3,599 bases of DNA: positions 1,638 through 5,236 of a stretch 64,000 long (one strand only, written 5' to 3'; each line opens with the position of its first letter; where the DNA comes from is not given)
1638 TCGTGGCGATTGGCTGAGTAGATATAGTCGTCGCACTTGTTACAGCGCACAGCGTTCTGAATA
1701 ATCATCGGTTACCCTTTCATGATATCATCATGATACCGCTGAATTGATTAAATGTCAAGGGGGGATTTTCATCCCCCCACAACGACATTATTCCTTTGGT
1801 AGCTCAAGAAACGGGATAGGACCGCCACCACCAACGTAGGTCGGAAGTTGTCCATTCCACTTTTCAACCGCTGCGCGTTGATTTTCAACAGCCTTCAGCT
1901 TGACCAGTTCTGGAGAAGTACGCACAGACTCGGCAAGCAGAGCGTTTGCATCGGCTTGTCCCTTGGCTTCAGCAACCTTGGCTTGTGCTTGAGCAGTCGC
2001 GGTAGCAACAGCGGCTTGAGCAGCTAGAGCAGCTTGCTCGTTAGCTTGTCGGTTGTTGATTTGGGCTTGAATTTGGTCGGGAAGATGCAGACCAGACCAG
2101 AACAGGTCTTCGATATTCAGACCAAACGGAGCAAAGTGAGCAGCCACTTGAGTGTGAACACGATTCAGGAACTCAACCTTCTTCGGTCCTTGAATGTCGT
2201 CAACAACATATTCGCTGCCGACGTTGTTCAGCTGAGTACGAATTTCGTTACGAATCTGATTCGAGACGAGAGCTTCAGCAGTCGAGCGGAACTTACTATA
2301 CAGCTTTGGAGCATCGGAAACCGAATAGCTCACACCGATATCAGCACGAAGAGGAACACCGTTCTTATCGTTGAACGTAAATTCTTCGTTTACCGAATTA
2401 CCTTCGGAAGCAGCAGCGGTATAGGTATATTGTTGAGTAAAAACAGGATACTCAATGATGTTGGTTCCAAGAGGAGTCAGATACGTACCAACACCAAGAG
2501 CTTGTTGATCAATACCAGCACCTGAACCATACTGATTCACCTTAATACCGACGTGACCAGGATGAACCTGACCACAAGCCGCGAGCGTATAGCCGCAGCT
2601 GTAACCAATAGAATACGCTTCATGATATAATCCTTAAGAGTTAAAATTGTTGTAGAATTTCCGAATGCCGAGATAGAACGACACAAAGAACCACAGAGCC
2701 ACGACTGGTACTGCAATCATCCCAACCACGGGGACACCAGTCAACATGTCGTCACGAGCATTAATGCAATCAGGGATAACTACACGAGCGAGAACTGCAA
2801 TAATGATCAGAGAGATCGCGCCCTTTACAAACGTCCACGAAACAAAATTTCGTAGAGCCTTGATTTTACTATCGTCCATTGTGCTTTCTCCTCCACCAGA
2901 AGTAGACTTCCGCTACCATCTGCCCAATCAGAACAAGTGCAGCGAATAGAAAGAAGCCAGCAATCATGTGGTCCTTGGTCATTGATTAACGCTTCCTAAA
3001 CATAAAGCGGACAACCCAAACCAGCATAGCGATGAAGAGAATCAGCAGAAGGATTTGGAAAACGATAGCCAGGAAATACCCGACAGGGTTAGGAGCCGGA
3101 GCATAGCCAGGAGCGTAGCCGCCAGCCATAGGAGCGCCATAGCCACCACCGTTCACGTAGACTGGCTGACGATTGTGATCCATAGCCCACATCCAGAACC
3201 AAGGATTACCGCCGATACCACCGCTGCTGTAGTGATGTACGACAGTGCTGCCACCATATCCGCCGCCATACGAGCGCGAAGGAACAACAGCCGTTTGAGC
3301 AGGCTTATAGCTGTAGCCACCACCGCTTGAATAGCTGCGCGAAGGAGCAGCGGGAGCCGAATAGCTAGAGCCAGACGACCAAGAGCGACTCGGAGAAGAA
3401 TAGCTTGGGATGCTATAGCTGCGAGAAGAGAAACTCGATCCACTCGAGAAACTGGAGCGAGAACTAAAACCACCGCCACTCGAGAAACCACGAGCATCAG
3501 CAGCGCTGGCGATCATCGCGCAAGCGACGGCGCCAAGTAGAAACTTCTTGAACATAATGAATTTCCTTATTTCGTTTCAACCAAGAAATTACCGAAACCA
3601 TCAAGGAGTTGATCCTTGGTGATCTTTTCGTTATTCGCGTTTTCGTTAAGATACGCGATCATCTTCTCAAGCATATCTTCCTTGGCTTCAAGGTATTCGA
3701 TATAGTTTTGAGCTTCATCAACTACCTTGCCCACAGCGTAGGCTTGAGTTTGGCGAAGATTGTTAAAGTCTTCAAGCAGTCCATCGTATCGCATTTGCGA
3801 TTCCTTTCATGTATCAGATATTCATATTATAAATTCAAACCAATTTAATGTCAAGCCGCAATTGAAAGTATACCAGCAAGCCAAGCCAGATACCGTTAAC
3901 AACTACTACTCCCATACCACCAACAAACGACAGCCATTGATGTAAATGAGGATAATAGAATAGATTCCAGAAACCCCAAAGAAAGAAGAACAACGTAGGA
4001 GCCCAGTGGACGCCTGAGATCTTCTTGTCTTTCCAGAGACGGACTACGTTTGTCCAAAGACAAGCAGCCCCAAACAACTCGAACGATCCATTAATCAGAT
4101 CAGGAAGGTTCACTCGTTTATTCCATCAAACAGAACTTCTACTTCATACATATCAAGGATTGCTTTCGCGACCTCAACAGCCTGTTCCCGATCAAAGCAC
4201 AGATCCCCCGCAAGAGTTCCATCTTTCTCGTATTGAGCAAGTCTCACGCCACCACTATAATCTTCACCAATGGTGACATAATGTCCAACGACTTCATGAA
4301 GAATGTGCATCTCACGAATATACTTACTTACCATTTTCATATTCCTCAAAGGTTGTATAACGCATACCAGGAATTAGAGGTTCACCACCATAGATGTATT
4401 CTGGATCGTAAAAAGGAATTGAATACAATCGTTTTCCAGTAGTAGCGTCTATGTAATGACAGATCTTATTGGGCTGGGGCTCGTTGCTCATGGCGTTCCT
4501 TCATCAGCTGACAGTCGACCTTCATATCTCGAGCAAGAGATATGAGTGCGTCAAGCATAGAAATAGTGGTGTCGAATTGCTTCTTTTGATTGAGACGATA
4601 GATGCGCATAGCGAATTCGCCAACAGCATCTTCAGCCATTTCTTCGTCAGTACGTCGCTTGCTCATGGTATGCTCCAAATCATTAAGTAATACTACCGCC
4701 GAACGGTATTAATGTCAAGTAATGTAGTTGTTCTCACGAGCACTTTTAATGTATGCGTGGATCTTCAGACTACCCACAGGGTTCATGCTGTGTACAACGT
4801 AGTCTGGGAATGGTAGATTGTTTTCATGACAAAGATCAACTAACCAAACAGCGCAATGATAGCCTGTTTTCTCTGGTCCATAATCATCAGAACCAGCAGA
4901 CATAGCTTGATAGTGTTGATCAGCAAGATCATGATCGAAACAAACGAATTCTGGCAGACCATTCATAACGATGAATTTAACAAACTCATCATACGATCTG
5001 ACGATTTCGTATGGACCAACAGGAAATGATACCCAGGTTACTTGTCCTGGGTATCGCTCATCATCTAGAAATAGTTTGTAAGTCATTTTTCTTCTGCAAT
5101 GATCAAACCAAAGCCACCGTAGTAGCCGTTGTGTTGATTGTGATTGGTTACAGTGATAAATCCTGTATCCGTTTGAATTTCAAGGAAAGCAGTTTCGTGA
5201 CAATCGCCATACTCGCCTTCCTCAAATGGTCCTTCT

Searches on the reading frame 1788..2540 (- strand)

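Call 47: search_protein_families(library=pfam, proteins=[window:1788-2540:-], max_evalue=0.001)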
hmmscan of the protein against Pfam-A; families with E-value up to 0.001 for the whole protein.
window:1788-2540:- (250 aa): 2 families
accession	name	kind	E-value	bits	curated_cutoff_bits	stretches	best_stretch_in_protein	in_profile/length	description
PF01145.31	Band_7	-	1.2e-21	78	23.6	1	12-185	18-176/176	SPFH domain / Band 7 family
PF13421.11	Band_7_1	-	0.00075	19.6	24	0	90-166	127-208/211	SPFH domain-Band 7 family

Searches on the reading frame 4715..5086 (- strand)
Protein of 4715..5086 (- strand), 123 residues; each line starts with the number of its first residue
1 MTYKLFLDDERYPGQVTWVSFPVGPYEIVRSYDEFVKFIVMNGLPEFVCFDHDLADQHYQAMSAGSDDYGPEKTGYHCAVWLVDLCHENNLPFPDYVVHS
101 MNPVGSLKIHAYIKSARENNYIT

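Call 51: search_protein_families(library=pfam, proteins=[window:4715-5086:-], max_evalue=0.001)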
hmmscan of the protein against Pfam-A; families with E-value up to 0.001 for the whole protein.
window:4715-5086:- (123 aa): 1 family
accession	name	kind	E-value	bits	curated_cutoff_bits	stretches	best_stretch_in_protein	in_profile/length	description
PF20274.4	cREC_REC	-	6.7e-18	65.6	27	1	3-114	1-87/88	Cyclic-phosphate processing Receiver domain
